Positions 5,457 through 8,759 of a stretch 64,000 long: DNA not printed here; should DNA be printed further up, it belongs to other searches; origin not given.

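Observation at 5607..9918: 1000-aa WaaL-like/GT-C fusion and adjacent GT-C paralogue in a glycan locus with no visible flippase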

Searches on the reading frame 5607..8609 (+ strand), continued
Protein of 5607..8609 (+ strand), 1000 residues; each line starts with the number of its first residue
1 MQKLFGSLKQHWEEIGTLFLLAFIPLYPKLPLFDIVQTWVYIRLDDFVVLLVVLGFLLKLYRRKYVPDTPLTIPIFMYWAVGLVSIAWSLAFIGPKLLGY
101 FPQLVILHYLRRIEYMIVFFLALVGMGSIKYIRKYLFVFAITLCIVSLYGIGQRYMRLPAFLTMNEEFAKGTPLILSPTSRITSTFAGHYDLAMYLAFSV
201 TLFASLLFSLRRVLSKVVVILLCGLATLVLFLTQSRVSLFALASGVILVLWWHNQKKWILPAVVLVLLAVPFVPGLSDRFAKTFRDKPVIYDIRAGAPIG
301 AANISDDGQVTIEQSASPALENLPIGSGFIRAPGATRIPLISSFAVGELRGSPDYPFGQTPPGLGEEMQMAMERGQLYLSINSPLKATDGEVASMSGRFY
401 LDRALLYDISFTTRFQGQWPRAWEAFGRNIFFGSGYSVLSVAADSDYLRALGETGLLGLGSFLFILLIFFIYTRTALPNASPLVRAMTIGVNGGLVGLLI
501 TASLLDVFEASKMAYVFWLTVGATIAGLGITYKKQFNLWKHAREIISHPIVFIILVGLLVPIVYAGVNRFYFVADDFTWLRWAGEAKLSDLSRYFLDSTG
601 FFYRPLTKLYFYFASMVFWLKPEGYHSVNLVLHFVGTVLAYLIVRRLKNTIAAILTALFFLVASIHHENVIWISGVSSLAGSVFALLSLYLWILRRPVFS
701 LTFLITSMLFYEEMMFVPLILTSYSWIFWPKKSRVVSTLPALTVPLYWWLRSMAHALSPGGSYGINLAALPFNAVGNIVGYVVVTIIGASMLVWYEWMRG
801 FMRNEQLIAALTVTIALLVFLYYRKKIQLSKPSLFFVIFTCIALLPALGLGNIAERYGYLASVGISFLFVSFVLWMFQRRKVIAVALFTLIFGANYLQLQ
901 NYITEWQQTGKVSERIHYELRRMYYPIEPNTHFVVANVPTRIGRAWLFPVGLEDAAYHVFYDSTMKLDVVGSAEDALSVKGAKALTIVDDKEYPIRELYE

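Call 34: predict_structure(alignment_id=A2)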
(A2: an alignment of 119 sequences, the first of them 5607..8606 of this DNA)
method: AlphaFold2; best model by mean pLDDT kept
length: 1000 residues; sequences in the alignment: 119
mean_pLDDT: 87.9   pTM: 0.88
mean pLDDT of the five models: 87.9, 87.9, 86.4, 85.4, 82.5
residues with pLDDT >= 90: 557; 70-90: 362; 50-70: 69; < 50: 12
segments of 3 or more residues with pLDDT < 50: 182-187
pLDDT, mean of each block of 10 residues (from residue 1): 81 94 83 66 83 93 92 96 90 82 84 92 96 97 93 79 54 53 52 90 97 96 94 82 94 96 88 78 85 80 90 75 74 84 89 83 80 86 78 81 84 72 79 64 58 82 94 96 97 94 72 90 97 93 92 94 94 94 89 90 92 90 94 98 97 98 97 96 98 96 97 94 96 90 94 85 78 88 95 87 85 86 89 97 93 92 98 97 97 98 96 92 84 93 89 91 90 93 92 88
secondary structure, 60 per line:
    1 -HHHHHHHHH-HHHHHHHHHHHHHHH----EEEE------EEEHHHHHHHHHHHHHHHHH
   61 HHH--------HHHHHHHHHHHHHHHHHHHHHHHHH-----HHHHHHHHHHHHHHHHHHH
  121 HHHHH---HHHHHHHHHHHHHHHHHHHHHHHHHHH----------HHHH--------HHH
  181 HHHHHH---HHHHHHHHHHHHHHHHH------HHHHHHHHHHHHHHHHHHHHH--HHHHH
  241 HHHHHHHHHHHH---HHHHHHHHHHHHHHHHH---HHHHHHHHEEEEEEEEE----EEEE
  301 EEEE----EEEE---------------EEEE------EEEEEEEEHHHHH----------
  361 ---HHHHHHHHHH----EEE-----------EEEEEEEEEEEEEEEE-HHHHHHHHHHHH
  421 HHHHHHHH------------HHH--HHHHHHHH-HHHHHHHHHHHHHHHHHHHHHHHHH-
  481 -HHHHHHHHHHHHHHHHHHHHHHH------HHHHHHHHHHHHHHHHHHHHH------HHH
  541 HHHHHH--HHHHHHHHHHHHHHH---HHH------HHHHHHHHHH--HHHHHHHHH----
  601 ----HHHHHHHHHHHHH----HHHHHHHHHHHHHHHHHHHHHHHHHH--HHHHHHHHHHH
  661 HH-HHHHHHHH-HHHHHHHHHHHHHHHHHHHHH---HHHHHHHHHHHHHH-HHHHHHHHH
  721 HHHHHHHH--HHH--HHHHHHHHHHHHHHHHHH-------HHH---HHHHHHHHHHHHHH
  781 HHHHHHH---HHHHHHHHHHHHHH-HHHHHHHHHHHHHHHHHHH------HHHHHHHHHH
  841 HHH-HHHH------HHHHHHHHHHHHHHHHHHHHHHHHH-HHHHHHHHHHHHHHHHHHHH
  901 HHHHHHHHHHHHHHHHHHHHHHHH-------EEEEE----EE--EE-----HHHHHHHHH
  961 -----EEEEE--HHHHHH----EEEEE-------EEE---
elements in order (helices of 4 or more, strands of 3 or more residues): H2-10 H12-26 E31-34 E41-43 H44-63 H72-96 H102-125 H129-155 H166-169 H178-186 H190-206 H213-233 H236-252 H256-272 H276-283 E284-292 E297-304 E309-312 E328-331 E338-345 H346-350 H364-373 E378-380 E392-407 H409-428 H446-453 H455-479 H482-504 H511-531 H538-546 H549-563 H576-585 H588-596 H605-617 H622-647 H650-662 H664-671 H673-693 H697-710 H712-728 H736-753 H767-787 H791-804 H806-824 H831-843 H845-848 H855-879 H881-924 E932-936 H952-960 E966-970 H973-978 E983-987 E995-997
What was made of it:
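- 5607..8609 (+): 1000-aa fusion protein with about 25 TM helices, N-terminus inside and C-terminus outside. AF2 model pLDDT 87.9 (call 34).
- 6456..6827 (+): Beta-rich insertion (aa 284-407) within the long extracytoplasmic loop of the N-module, specific to this family. DSSP strands 284-407 in the model (call 34).
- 7329..7334 (+): D575-D576 at the start of the first extracytoplasmic loop of the C-module; candidate catalytic acid pair. It lies directly after TM1 (549-563) and before two short loop helices (576-585, 588-596) (call 34).
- On GT-C_A glycosyltransferases (PMT/ArnT/OST/ALG type): It lies between TM1 (549-563) and the loop helices at 576-596 (call 34).
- AF2 models one compact protein with pTM 0.88 (call 34).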

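Call 41: find_encoding_contigs(protein=P0017, flank=10000, max_places=1)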
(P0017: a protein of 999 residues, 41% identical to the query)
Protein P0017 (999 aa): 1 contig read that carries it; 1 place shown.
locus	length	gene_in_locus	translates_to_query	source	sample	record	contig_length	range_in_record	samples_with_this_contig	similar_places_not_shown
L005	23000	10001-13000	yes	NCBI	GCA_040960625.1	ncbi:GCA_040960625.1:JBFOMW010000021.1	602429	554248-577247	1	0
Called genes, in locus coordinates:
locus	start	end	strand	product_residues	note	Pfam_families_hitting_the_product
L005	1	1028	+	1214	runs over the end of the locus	-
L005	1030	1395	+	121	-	-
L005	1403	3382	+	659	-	-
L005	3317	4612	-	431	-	PF09852:DUF2079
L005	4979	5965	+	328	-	PF01073:3Beta_HSD, PF01370:Epimerase, PF02719:Polysacc_synt_2, PF04321:RmlD_sub_bind, PF05368:NmrA (weak), PF07993:NAD_binding_4 (faint), PF13460:NAD_binding_10, PF16363:GDP_Man_Dehyd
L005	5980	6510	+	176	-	PF13439:Glyco_transf_4 (weak)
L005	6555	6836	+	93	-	-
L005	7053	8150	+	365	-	PF13439:Glyco_transf_4 (weak), PF20706:GT4-conflict, PF00534:Glycos_transf_1, PF13692:Glyco_trans_1_4, PF13524:Glyco_trans_1_2 (weak)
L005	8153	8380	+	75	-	-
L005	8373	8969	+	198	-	PF00132:Hexapep, PF14602:Hexapep_2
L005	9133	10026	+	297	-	PF00535:Glycos_transf_2, PF10111:Glyco_tranf_2_2 (weak), PF13641:Glyco_tranf_2_3, PF13632:Glyco_trans_2_3 (weak)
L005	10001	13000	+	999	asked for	-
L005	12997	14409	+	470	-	PF13231:PMT_2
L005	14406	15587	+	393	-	PF00534:Glycos_transf_1, PF13692:Glyco_trans_1_4, PF13524:Glyco_trans_1_2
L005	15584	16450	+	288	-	PF00535:Glycos_transf_2, PF10111:Glyco_tranf_2_2 (weak), PF13641:Glyco_tranf_2_3, PF13632:Glyco_trans_2_3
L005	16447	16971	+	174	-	PF13439:Glyco_transf_4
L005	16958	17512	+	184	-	PF00534:Glycos_transf_1, PF13692:Glyco_trans_1_4, PF20706:GT4-conflict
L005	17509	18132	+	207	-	PF00702:Hydrolase, PF13419:HAD_2, PF13242:Hydrolase_like (weak)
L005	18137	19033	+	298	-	PF00892:EamA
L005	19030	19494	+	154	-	PF02643:DUF192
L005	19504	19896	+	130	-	-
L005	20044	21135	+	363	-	PF00534:Glycos_transf_1, PF13692:Glyco_trans_1_4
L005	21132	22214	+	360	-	PF00483:NTP_transferase, PF22640:ManC_GMP_beta-helix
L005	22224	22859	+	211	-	PF02397:Bac_transf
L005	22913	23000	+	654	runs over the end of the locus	PF13196:DUF4012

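Call 42: find_encoding_contigs(protein=P0108, flank=10000, max_places=1)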
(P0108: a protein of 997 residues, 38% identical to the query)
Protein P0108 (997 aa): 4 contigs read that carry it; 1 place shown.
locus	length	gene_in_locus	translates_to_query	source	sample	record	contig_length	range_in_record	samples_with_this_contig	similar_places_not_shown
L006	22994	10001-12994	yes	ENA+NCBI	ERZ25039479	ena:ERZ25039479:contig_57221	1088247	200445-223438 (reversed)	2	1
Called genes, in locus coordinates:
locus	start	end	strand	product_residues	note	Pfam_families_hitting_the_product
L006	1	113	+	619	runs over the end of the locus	-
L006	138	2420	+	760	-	-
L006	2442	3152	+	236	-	PF00535:Glycos_transf_2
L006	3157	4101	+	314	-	PF01073:3Beta_HSD, PF01370:Epimerase, PF02719:Polysacc_synt_2 (faint), PF16363:GDP_Man_Dehyd, PF07993:NAD_binding_4 (weak)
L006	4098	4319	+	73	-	-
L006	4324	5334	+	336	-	PF01073:3Beta_HSD, PF01370:Epimerase, PF02719:Polysacc_synt_2, PF04321:RmlD_sub_bind, PF05368:NmrA (faint), PF08659:KR (weak), PF16363:GDP_Man_Dehyd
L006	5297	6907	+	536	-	-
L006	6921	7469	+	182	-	PF13439:Glyco_transf_4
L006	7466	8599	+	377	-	PF13439:Glyco_transf_4 (weak), PF20706:GT4-conflict, PF00534:Glycos_transf_1, PF13692:Glyco_trans_1_4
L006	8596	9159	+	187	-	PF00132:Hexapep (weak), PF14602:Hexapep_2 (weak)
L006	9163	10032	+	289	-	PF00535:Glycos_transf_2, PF13641:Glyco_tranf_2_3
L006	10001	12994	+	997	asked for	-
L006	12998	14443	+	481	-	PF02366:PMT (faint), PF13231:PMT_2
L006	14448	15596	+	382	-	PF13439:Glyco_transf_4, PF00534:Glycos_transf_1 (weak), PF13524:Glyco_trans_1_2, PF13692:Glyco_trans_1_4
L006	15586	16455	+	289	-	PF00535:Glycos_transf_2, PF13641:Glyco_tranf_2_3, PF13632:Glyco_trans_2_3 (weak)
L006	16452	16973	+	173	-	PF13439:Glyco_transf_4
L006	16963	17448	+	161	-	PF00534:Glycos_transf_1, PF13692:Glyco_trans_1_4, PF20706:GT4-conflict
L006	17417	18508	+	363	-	PF00534:Glycos_transf_1, PF13692:Glyco_trans_1_4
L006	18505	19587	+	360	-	PF00483:NTP_transferase, PF22640:ManC_GMP_beta-helix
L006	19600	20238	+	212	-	PF02397:Bac_transf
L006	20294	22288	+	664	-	PF13196:DUF4012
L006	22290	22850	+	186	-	PF11967:RecO_N, PF02565:RecO_C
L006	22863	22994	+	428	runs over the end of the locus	PF00587:tRNA-synt_2b, PF03129:HGTP_anticodon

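Call 54: search_protein_families(library=pfam, proteins=[L003:5358-6917:+, L004:2641-4698:+, L005:1403-3379:+], max_evalue=1)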
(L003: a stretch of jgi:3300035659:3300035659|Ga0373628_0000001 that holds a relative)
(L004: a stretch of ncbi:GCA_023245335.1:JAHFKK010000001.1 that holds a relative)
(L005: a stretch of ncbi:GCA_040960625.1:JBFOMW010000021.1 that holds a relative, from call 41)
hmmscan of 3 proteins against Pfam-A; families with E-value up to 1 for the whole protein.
L003:5358-6917:+ (520 aa): 1 family
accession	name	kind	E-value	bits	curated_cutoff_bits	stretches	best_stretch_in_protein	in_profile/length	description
PF24432.1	DUF7555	-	0.057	13.9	28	1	278-318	23-64/133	Family of unknown function (DUF7555)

L004:2641-4698:+ (686 aa): 1 family
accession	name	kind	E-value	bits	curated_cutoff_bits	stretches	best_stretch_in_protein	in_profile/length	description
PF03911.21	Sec61_beta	-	0.22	12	27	0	222-239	24-41/41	Sec61beta family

L005:1403-3379:+ (659 aa): 1 family
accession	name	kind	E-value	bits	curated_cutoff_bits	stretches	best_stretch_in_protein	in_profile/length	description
PF16935.10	Hol_Tox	-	0.56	10.6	23.3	0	631-652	9-30/34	Putative Holin-like Toxin (Hol-Tox)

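Call 62: find_related_loci(query=A1, collection=genome_contigs, flank=10000)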
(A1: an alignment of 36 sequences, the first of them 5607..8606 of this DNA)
Query A1 (1000 aa) in genome_contigs; peptide patterns used: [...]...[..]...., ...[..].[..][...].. (x = any residue, [..] = any of these).
373 stretches matched a pattern; 349 encode a relative of the query (tblastn E <= 1e-3); the best 80 are kept; 80 distinct loci.
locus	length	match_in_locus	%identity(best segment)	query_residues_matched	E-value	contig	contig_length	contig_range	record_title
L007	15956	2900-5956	65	1-1000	0e+0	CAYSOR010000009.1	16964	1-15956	MAG TPA_asm: uncultured Gammaproteobacteria bacterium isolate binchicken_co266_188 genome assembly, contig: NODE_5568_le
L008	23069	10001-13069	64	1-1000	0e+0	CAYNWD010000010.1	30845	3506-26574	MAG TPA_asm: uncultured Gammaproteobacteria bacterium isolate binchicken_co38_90 genome assembly, contig: NODE_3031_leng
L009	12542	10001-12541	49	17-857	0e+0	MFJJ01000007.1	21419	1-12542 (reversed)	MAG: Candidatus Gottesmanbacteria bacterium RIFCSPHIGHO2_01_FULL_46_14 rifcsphigho2_01_scaffold_13372, whole genome shot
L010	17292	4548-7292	40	1-963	0e+0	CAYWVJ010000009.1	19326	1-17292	MAG TPA_asm: uncultured Gammaproteobacteria bacterium isolate SRP093762_co1_96 genome assembly, contig: NODE_1702_length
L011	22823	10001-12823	40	1-960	0e+0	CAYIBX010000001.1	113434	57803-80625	MAG TPA_asm: uncultured Gammaproteobacteria bacterium isolate ERP119705_co18_370 genome assembly, contig: NODE_77_length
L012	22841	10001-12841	40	1-961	0e+0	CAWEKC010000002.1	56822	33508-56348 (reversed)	MAG: Candidatus Gottesmanbacteria bacterium isolate MFD05942.bin.1.195 genome assembly, contig: contig_130330, whole gen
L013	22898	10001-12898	39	1-976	0e+0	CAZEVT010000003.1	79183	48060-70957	MAG TPA_asm: uncultured Gammaproteobacteria bacterium isolate SRP119689_co1_156 genome assembly, contig: NODE_311_length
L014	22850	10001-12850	39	1-960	0e+0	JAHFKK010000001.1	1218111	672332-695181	MAG: Candidatus Gottesmanbacteria bacterium isolate nzgw408 NODE_1_length_1218112_cov_6.992134, whole genome shotgun seq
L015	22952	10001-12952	39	1-990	0e+0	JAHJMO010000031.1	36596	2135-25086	MAG: Patescibacteria group bacterium isolate Old_saline.mb.45 Old_saline.mb.45_k141_1152281, whole genome shotgun sequen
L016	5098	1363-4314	37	1-990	0e+0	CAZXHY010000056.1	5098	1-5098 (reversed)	MAG TPA_asm: uncultured Gammaproteobacteria bacterium isolate ERP113451_co3_13 genome assembly, contig: NODE_16394_lengt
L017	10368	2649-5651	39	1-976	0e+0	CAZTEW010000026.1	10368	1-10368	MAG TPA_asm: uncultured Gammaproteobacteria bacterium isolate binchicken_co266_151 genome assembly, contig: NODE_11947_l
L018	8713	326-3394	39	1-1000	0e+0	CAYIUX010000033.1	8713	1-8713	MAG TPA_asm: uncultured Gammaproteobacteria bacterium isolate ERP119705_co5_62 genome assembly, contig: NODE_10482_lengt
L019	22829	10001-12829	38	1-960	0e+0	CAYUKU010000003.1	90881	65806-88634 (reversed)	MAG TPA_asm: uncultured Gammaproteobacteria bacterium isolate binchicken_co58_53 genome assembly, contig: NODE_188_lengt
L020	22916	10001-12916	39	1-983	0e+0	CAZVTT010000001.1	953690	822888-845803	MAG TPA_asm: uncultured Gammaproteobacteria bacterium isolate SRP292972_co1_32 genome assembly, contig: NODE_3_length_95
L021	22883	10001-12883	39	1-976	0e+0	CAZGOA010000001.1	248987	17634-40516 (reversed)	MAG TPA_asm: uncultured Gammaproteobacteria bacterium isolate binchicken_co277_142 genome assembly, contig: NODE_98_leng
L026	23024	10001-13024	38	22-1000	0e+0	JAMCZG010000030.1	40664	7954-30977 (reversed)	MAG: Patescibacteria group bacterium isolate FK_Sedi_B_Bin.314 NODE_2647_length_40664_cov_4.5851, whole genome shotgun s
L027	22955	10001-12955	38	1-1000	0e+0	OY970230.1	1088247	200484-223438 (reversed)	MAG: Candidatus Gottesmanbacteria bacterium isolate MFD01689.bin.c.3 genome assembly, chromosome: 1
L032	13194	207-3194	37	1-1000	0e+0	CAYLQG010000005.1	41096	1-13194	MAG TPA_asm: uncultured Gammaproteobacteria bacterium isolate binchicken_co54_478 genome assembly, contig: NODE_1604_len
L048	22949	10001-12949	37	1-1000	6e-177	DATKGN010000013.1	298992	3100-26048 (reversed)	MAG TPA_asm: Patescibacteria group bacterium isolate SMAG_U14552 k141_122833, whole genome shotgun sequence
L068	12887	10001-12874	38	17-915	1e-172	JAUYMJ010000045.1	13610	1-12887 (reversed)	MAG: bacterium isolate C24_metabat.bin.81 C24_k141_1054698, whole genome shotgun sequence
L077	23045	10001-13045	35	12-967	6e-171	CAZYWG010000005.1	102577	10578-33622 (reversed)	MAG TPA_asm: uncultured Gammaproteobacteria bacterium isolate SRP200132_co1_187 genome assembly, contig: NODE_214_length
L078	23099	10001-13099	35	1-981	1e-170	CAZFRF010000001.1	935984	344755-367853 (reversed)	MAG TPA_asm: uncultured Gammaproteobacteria bacterium isolate SRP292972_co1_100 genome assembly, contig: NODE_5_length_9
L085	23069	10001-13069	35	1-996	8e-170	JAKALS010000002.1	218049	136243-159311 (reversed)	MAG: bacterium isolate WY5.bin132 NODE_67_length_218049_cov_6.550582, whole genome shotgun sequence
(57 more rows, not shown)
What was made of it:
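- At least 349 species-level genomes encode a relative (call 62).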
